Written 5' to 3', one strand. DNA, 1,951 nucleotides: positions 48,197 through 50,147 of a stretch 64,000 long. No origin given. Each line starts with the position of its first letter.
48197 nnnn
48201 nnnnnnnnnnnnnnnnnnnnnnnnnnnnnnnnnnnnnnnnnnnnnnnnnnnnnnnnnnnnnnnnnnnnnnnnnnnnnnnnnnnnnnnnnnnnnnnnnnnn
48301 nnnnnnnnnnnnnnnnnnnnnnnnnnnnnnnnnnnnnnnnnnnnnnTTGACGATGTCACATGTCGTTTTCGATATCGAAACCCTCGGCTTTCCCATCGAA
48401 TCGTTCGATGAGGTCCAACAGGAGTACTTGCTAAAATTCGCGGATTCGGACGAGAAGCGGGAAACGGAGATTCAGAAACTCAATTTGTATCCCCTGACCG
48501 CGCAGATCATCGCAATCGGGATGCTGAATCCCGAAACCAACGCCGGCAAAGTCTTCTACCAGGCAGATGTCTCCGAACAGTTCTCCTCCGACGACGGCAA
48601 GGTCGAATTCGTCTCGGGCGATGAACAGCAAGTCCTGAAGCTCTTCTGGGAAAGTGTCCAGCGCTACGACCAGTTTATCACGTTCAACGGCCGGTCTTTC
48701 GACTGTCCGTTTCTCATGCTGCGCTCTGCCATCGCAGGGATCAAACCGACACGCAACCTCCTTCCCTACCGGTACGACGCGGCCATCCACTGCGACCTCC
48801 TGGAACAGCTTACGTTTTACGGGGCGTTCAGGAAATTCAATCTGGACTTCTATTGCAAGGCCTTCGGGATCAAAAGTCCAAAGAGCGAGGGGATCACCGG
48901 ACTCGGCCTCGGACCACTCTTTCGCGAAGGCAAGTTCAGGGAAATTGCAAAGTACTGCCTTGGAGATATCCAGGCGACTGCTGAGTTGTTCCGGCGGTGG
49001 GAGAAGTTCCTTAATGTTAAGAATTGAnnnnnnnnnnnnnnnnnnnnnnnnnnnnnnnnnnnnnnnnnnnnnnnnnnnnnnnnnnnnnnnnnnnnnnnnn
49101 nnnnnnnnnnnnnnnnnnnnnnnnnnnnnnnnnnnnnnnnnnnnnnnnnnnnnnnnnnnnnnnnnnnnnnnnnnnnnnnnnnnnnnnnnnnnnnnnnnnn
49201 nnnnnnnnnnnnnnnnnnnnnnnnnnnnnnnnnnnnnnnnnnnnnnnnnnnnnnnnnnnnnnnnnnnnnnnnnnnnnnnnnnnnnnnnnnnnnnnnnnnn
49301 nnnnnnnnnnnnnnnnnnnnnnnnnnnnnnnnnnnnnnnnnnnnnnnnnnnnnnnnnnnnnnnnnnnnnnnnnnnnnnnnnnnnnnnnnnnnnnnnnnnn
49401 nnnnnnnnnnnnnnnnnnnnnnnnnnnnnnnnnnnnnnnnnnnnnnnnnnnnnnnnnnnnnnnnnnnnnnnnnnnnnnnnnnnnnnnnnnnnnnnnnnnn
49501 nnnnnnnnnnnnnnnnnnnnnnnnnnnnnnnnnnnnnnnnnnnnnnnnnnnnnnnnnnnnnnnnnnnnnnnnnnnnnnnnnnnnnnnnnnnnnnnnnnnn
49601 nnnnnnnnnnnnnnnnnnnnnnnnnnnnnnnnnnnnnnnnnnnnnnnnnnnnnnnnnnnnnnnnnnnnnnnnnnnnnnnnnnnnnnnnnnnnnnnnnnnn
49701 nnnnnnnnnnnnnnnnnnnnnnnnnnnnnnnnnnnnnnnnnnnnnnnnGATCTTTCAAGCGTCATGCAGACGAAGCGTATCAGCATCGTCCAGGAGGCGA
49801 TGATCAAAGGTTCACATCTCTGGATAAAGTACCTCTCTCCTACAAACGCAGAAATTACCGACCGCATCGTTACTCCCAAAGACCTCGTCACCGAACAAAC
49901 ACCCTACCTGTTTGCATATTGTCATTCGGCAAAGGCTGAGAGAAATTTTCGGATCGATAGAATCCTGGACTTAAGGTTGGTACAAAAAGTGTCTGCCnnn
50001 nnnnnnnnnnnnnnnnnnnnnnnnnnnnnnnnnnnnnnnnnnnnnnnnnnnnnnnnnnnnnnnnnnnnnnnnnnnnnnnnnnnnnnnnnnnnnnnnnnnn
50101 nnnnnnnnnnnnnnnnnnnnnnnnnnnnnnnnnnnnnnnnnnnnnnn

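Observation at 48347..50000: Two adjacent 3'-5' exonuclease genes, the second fused to a WYL-like ligand-sensing domain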

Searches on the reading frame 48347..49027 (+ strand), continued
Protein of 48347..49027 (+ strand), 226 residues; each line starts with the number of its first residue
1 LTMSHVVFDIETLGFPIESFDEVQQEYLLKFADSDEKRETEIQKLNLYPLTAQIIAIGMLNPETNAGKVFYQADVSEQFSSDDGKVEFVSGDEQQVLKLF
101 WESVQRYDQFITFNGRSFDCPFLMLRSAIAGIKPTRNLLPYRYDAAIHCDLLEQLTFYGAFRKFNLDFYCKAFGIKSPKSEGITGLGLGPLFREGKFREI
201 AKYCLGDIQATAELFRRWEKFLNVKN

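Call 70: find_encoding_contigs(protein=P0192, flank=6000, max_places=1)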
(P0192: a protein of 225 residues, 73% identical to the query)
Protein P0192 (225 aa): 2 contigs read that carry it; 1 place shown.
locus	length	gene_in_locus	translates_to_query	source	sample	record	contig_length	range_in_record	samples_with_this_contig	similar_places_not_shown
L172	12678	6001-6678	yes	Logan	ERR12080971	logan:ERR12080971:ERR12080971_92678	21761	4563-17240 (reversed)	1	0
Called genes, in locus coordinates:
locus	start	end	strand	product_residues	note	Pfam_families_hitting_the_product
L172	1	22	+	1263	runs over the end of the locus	PF00672:HAMP, PF00512:HisKA, PF02518:HATPase_c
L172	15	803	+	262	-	PF02578:Cu-oxidase_4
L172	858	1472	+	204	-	PF01066:CDP-OH_P_transf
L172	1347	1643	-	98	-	-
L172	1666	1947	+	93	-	PF04608:PgpA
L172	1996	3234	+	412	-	PF00994:MoCF_biosynth, PF18146:CinA_KH, PF02464:CinA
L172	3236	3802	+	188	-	PF02834:LigT_PEase, PF13563:2_5_RNA_ligase2, PF02834:LigT_PEase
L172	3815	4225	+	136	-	PF00072:Response_reg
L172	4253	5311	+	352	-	PF00154:RecA_N, PF06745:ATPase (weak), PF08423:Rad51, PF27531:MT3502_N (weak), PF21096:RecA_C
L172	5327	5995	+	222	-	PF21982:RecX_HTH1, PF02631:RecX_HTH2, PF21981:RecX_HTH3 (weak)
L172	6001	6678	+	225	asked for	PF03104:DNA_pol_B_exo1 (weak), PF13482:RNase_H_2, PF10108:DNA_pol_B_exo2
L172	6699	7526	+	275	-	PF00929:RNase_T, PF13482:RNase_H_2 (faint), PF13280:WYL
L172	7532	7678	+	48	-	-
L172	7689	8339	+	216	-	PF13847:Methyltransf_31, PF08241:Methyltransf_11, PF08242:Methyltransf_12 (weak), PF13649:Methyltransf_25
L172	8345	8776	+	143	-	PF00583:Acetyltransf_1, PF13673:Acetyltransf_10, PF13508:Acetyltransf_7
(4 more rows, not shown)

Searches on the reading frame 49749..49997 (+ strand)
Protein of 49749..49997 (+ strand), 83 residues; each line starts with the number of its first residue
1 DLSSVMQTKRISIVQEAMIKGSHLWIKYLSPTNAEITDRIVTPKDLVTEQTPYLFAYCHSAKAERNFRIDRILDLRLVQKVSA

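Call 33: search_solved_structures(query=window:49749-49997:+, max_evalue=10, show_alignments=5)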
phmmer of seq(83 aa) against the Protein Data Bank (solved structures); distinct sequences matched with E-value up to 10: 7.
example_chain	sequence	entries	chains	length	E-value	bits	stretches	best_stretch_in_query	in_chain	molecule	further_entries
6sj9_A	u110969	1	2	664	8.5e-08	35.2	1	7-75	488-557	Proteasome accessory factor B/C (PafBC)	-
7p5x_AX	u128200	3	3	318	2.7e-05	27.2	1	14-79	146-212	PafC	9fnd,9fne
8bnv_A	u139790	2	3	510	0.0014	21.9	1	9-77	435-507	AAA family ATPase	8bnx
7tb5_A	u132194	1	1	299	0.0082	19.4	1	11-74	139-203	WYL domain-containing protein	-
7t8k_A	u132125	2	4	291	0.031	17.5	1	17-73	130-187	BrxR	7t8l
7u02_B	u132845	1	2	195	1.5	12.2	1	37-80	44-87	WYL domain-containing protein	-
7tzv_A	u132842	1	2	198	1.6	12.2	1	37-80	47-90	WYL domain-containing protein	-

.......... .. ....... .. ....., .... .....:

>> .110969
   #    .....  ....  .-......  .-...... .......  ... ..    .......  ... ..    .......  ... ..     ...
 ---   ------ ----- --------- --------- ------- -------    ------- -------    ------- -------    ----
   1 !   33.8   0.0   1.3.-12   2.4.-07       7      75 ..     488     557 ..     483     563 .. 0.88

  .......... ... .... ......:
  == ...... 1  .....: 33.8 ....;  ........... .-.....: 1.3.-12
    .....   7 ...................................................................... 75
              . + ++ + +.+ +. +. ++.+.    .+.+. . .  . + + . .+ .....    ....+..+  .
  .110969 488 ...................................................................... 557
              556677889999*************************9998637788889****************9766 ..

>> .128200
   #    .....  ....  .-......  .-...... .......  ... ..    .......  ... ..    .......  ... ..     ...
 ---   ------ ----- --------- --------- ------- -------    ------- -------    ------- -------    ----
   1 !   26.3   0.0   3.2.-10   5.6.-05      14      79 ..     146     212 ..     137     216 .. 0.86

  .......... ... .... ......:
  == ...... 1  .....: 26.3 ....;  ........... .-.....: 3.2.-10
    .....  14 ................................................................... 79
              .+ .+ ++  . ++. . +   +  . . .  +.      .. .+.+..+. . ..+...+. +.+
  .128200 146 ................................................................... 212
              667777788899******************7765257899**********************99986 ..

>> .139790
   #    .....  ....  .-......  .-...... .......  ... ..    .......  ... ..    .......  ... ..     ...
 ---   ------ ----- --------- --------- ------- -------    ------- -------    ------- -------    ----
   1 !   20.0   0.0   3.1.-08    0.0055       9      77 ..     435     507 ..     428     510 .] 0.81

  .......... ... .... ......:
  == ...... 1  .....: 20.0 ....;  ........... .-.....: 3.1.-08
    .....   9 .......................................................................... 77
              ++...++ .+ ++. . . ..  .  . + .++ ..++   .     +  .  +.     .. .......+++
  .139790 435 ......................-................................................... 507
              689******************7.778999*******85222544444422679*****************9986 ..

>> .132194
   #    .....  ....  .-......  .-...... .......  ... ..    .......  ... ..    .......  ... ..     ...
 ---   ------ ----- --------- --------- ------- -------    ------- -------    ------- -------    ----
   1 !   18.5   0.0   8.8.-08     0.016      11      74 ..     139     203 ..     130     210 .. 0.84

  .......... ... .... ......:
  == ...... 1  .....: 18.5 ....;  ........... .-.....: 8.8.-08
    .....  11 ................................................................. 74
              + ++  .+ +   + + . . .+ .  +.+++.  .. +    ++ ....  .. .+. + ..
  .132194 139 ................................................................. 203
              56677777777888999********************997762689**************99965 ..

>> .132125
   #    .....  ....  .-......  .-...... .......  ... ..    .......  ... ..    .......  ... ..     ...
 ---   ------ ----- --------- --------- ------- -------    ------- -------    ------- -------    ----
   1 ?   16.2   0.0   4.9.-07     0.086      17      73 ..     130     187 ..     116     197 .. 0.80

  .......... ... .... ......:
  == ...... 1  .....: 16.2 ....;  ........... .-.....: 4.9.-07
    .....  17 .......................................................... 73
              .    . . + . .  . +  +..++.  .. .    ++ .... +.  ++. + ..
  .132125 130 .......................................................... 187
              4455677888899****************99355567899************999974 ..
